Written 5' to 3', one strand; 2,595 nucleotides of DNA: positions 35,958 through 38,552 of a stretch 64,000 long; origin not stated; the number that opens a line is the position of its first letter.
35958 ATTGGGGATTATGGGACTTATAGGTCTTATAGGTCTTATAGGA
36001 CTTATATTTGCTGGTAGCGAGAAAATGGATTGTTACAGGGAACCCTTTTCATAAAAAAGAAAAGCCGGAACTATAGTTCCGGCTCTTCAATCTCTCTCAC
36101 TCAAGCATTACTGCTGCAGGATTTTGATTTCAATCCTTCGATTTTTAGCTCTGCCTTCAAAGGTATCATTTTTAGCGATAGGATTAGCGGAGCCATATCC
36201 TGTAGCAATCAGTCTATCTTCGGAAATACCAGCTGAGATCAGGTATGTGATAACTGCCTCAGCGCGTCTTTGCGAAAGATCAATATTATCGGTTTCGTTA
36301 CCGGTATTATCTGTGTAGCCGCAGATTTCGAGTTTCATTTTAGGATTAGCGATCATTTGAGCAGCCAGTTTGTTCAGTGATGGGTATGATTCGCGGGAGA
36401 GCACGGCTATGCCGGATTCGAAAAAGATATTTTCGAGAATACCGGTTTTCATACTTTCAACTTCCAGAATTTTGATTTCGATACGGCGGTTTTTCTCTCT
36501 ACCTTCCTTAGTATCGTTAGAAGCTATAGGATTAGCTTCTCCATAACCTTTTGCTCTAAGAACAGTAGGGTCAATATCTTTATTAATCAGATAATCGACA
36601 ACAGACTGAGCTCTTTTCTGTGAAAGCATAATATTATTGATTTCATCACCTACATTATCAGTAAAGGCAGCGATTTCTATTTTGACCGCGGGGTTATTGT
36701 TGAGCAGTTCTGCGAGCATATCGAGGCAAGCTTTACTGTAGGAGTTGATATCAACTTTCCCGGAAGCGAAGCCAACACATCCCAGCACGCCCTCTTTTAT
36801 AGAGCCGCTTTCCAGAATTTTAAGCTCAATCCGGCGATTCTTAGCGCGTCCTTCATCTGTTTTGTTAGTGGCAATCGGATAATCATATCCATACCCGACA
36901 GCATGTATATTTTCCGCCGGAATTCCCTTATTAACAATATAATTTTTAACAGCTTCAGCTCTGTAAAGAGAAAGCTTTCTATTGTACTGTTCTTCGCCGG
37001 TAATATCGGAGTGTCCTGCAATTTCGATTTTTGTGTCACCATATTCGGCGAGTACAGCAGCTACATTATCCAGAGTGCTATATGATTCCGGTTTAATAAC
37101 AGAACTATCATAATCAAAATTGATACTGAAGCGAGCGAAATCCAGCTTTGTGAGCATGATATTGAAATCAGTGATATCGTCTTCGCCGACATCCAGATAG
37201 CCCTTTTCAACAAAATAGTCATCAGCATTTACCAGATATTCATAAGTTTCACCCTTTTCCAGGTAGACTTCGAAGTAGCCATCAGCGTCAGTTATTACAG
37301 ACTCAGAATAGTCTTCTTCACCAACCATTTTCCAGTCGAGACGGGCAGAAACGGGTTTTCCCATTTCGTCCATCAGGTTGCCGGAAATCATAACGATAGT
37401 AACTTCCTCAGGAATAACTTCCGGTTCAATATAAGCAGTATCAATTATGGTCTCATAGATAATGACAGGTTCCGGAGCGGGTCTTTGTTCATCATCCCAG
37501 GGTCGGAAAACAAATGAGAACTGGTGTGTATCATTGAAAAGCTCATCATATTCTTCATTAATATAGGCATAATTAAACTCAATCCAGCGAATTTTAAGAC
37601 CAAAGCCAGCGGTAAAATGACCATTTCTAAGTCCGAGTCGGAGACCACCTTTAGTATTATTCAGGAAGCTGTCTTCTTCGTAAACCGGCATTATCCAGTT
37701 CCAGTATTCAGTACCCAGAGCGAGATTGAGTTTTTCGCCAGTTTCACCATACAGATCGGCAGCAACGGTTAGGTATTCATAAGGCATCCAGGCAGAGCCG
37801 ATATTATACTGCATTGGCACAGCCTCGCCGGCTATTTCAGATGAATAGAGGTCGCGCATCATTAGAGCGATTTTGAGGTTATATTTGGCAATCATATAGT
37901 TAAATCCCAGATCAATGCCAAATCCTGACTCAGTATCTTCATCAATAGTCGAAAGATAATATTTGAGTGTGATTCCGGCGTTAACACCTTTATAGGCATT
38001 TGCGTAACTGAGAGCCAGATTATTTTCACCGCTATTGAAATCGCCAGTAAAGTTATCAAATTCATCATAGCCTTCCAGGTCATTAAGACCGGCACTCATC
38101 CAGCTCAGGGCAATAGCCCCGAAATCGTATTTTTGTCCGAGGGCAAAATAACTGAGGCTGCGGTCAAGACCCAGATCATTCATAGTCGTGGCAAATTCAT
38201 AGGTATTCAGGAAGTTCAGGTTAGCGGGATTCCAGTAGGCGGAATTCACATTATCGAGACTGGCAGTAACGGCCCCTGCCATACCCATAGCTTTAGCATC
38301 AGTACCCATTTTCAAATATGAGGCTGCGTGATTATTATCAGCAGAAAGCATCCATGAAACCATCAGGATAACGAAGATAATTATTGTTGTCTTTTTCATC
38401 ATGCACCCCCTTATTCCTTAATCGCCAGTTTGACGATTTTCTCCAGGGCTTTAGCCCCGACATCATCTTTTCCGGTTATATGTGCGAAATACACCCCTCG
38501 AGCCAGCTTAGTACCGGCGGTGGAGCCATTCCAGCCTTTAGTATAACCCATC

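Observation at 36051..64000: ~28-kb operon: three giant T9SS repeat proteins followed by a barrel-OmpA anchor protein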

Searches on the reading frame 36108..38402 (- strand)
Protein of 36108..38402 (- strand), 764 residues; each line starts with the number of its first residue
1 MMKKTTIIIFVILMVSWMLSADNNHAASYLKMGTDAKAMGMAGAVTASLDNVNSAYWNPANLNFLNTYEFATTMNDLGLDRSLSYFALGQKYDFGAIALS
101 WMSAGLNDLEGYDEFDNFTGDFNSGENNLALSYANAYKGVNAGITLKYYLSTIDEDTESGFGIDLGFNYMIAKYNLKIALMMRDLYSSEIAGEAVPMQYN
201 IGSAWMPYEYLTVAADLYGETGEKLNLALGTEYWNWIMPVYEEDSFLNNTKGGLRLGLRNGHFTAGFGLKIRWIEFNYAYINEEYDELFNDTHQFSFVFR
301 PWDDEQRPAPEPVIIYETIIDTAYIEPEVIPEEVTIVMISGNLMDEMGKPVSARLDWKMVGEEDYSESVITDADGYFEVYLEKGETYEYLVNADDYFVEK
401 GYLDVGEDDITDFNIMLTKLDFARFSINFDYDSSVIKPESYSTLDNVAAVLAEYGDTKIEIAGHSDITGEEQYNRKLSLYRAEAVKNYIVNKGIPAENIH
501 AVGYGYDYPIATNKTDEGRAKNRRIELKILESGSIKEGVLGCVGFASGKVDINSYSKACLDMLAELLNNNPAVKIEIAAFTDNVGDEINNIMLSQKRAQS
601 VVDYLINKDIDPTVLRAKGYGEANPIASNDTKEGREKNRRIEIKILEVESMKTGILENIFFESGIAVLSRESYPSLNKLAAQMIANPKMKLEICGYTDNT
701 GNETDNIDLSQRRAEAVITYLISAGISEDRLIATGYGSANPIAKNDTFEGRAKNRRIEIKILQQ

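Call 5: search_protein_families(library=pfam, proteins=[window:36108-38402:-], max_evalue=0.01)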
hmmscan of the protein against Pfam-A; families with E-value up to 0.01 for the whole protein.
window:36108-38402:- (764 aa): 2 families
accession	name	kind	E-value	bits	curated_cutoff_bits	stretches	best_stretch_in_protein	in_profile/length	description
PF00691.25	OmpA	-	4.7e-69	229.3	27.2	3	429-523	2-98/98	OmpA family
PF05359.17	DUF748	-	8.7e-13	47.7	50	0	540-587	878-925/1037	Domain of Unknown Function (DUF748)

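Call 6: search_protein_families(library=ncbifam, proteins=[window:36108-38402:-], max_evalue=0.1)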
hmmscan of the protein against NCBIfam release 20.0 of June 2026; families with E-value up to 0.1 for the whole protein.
window:36108-38402:- (764 aa): 47 families (the best 25 are shown)
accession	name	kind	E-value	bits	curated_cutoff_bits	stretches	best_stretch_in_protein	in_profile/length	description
NF053611.1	YiaD_Gzip_OmpA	equivalog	3e-106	353.7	175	3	426-529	103-206/206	YiaD family glycine zipper/OmpA-like lipoprotein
NF053612.1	anchor_PA1041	equivalog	1.1e-86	290.7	250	3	426-529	132-235/236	PA1041 family peptidoglycan-binding anchor lipoprotein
NF045787.1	OmpABordt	equivalog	6.2e-77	257.7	200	3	428-531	88-191/194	outer membrane protein OmpA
NF053613.1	OMP_toxin_LptF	equivalog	2.5e-72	243.6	400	3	658-761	142-245/256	lipotoxin F family OmpA-related lipoprotein LptF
NF053607.1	CHU_0125_OmpA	equivalog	2.8e-72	244.2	620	3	549-647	539-638/639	CHU_0125 family OmpA-like outer membrane integrity protein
NF053585.1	OMP_LP_YfiB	equivalog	6.2e-72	240.8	128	3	427-527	58-158/163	outer membrane lipoprotein YfiB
NF052230.1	T9SS_PorE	exception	8.6e-70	235.7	600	3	336-514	422-604/648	PorE family type IX secretion system protein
NF007804.1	PRK10510.1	equivalog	1.5e-65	220.7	307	3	427-528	114-215/219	OmpA family lipoprotein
TIGR03789.1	pdsO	hypoth_equivalog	3.6e-62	210.2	152.2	3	653-761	135-243/243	sortase-associated OmpA-like protein PdsO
NF006541.1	PRK09038.1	equivalog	4.7e-62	209.9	283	3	654-763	138-250/253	flagellar motor protein MotD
TIGR03350.1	type_VI_ompA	equivalog_domain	1.8e-61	206.1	139.8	3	656-761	29-137/137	type VI secretion system protein TssL, long form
NF038224.1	OmpA_like_CmpA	equivalog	1.3e-59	201.6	300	3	665-763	118-216/233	C-OmpA-like family protein CmpA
NF033763.1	exchanger_TraB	exception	3.3e-59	200.2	700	3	650-762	385-498/522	outer membrane exchange protein TraB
TIGR02802.1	Pal_lipo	equivalog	4e-59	197.2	125.35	3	427-528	2-103/104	peptidoglycan-associated lipoprotein Pal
NF005831.1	PRK07734.1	equivalog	7.8e-52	176.5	301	3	543-646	141-249/250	flagellar motor protein MotB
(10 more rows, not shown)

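Call 81: find_encoding_contigs(protein=window:36108-38402:-, flank=10000, max_places=3)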
Protein window:36108-38402:- (764 aa): no gene with exactly this product is on record in the collection.
